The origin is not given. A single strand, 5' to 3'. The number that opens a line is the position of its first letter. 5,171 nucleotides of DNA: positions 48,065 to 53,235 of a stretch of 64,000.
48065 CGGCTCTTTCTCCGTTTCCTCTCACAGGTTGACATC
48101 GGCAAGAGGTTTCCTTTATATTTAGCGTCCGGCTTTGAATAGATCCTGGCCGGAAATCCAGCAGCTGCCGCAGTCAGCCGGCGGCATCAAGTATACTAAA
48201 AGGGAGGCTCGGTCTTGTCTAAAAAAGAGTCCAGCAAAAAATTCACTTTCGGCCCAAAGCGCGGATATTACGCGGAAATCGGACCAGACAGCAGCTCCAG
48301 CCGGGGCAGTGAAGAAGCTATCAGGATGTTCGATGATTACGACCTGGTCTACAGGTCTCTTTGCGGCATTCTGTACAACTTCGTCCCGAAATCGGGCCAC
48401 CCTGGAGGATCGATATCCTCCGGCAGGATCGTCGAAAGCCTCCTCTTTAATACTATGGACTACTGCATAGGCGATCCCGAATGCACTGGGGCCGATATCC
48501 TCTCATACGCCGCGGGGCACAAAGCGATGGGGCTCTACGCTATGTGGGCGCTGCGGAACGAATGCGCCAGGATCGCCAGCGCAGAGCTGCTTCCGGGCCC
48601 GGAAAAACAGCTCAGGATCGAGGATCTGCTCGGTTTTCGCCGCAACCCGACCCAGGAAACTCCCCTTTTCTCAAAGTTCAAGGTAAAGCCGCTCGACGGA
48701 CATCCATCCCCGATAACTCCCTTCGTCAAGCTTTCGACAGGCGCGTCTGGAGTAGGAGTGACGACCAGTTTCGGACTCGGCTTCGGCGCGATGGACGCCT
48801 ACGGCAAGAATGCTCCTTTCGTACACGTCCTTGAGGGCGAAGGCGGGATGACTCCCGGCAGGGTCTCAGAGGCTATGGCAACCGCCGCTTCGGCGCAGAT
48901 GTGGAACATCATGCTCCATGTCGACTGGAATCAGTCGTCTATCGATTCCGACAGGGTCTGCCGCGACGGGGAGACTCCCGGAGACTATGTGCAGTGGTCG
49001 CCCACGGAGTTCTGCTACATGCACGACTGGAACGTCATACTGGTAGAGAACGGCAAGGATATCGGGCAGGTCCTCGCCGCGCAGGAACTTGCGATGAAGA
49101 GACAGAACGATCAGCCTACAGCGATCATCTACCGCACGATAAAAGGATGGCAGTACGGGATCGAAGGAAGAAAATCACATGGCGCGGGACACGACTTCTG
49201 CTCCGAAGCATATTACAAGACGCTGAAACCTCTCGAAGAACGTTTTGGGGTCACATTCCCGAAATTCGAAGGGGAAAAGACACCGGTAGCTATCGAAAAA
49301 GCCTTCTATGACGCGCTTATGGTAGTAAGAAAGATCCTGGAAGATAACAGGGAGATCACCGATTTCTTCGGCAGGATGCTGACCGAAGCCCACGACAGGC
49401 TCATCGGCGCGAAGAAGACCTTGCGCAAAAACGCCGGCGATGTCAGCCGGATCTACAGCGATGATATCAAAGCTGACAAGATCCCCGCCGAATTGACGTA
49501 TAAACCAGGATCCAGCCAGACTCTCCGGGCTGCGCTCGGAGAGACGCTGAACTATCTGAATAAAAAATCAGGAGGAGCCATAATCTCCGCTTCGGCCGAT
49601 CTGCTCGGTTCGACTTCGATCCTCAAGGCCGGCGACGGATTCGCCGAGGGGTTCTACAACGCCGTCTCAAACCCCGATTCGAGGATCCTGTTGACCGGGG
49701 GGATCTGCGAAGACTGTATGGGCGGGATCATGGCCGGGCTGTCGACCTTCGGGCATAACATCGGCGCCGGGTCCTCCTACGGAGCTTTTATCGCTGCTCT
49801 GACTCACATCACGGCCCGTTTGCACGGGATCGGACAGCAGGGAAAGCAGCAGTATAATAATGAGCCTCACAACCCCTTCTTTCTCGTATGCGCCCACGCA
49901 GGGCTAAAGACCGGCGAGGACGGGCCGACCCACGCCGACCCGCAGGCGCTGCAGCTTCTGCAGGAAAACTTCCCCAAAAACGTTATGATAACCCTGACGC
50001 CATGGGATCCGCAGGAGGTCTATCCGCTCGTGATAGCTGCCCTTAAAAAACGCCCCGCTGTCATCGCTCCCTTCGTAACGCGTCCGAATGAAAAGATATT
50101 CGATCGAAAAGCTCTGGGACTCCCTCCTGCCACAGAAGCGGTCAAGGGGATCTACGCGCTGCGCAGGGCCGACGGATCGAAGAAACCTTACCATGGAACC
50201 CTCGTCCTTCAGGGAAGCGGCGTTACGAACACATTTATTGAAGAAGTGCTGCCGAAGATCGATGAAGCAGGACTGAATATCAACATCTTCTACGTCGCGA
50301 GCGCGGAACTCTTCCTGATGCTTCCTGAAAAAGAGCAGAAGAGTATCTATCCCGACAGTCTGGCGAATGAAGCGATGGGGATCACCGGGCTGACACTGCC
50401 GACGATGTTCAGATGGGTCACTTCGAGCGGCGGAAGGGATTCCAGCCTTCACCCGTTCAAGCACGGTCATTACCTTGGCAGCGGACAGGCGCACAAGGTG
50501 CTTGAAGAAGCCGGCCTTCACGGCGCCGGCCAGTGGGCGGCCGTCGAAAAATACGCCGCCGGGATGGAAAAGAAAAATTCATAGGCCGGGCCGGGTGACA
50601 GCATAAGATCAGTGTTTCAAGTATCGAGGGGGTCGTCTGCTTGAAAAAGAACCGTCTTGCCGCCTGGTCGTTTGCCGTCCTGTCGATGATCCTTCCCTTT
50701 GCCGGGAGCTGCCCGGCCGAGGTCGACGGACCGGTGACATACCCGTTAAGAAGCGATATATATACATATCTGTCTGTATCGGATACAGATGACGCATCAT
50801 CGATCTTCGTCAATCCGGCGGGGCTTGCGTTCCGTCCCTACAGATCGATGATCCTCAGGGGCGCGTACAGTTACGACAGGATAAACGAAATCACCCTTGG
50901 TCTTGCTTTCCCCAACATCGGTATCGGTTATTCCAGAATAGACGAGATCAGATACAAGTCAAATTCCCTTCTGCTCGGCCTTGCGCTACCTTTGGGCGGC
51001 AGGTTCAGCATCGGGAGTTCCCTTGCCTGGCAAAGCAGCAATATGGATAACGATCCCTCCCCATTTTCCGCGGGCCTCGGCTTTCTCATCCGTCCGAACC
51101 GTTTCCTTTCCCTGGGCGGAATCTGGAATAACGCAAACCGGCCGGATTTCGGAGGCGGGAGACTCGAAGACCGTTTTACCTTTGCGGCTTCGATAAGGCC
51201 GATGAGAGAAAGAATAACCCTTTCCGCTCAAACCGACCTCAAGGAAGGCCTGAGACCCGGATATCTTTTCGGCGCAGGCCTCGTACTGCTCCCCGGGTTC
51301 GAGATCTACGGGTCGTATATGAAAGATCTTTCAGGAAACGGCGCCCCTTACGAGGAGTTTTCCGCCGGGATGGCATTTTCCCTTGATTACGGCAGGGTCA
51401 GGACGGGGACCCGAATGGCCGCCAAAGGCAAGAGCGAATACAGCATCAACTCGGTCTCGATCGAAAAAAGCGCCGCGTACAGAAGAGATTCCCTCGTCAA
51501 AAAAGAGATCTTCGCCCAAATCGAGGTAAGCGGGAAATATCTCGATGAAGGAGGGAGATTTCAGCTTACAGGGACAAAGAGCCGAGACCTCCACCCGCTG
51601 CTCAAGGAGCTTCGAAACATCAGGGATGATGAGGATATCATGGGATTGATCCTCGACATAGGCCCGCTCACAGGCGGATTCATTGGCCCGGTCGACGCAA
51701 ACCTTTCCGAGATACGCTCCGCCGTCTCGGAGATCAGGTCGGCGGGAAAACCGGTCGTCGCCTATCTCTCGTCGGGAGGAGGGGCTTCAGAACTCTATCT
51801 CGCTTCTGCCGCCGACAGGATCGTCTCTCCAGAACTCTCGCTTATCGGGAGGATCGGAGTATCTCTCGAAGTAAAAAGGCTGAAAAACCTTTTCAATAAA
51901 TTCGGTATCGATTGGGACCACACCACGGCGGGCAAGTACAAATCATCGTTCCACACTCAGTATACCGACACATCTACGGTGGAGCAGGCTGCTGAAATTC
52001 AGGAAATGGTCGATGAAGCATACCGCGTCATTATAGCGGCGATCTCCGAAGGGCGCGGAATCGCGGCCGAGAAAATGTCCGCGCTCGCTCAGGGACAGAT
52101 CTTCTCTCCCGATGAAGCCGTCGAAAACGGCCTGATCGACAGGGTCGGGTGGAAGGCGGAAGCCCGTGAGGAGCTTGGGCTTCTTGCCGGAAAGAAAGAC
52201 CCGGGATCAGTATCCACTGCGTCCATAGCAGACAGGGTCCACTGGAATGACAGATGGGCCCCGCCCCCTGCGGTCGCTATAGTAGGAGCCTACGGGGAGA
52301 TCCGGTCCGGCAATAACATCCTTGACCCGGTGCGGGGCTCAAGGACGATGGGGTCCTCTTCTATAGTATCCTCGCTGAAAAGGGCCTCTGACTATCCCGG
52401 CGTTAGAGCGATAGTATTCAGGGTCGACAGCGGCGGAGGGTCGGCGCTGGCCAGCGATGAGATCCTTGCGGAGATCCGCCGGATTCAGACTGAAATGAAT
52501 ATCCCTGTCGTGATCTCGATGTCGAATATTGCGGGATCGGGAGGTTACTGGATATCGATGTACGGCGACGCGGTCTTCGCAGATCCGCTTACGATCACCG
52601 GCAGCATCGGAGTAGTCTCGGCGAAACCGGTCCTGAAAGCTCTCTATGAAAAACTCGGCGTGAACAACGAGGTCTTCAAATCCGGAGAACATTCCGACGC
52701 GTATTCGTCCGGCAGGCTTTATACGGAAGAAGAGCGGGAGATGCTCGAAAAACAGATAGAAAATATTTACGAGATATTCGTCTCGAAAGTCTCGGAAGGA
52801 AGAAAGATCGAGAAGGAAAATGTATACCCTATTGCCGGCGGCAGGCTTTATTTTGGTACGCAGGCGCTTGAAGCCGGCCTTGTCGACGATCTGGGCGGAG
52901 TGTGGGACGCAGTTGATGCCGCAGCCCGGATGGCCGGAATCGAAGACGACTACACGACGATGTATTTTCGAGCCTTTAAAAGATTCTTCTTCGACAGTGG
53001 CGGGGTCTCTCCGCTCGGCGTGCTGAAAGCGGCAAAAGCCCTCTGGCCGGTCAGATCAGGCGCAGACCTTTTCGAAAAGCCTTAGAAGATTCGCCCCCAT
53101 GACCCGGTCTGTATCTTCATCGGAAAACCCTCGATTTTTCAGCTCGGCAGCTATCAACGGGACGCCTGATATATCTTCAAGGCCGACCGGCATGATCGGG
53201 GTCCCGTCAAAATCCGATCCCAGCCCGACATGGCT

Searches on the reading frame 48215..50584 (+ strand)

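Call 43: search_protein_families(library=ncbifam, proteins=[window:48215-50584:+], max_evalue=0.00001)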
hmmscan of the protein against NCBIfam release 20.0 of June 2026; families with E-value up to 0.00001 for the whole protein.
window:48215-50584:+ (789 aa): 4 families
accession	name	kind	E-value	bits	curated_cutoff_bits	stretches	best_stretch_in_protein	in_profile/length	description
NF004559.0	PRK05899.2-5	equivalog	1.3e-34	119.5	488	1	59-347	37-286/627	transketolase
TIGR00232.1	tktlase_bact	equivalog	1.8e-29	102.6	682.25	1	59-767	19-639/654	transketolase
NF004558.0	PRK05899.2-4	equivalog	1.4e-22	79.9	788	1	161-768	96-637/651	transketolase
NF004556.0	PRK05899.2-2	equivalog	1.7e-19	69.6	575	1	160-323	109-261/639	transketolase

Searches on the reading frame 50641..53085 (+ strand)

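Call 43: search_protein_families(library=ncbifam, proteins=[window:50641-53085:+], max_evalue=0.00001)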
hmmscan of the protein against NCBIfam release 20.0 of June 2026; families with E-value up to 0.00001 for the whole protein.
window:50641-53085:+ (814 aa): 4 families
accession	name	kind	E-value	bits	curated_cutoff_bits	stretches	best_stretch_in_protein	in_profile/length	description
TIGR00706.1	SppA_dom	equivalog_domain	3e-92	308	155.45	2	570-765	14-207/208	signal peptide peptidase SppA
TIGR00705.1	SppA_67K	equivalog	6.2e-81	272.5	311.45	2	540-778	308-538/590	signal peptide peptidase SppA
NF008195.0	PRK10949.1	equivalog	4.8e-54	183.6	746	2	560-775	337-549/618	signal peptide peptidase SppA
NF008745.0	PRK11778.1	equivalog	6.4e-37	127.5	259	2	590-756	132-295/345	protease SohB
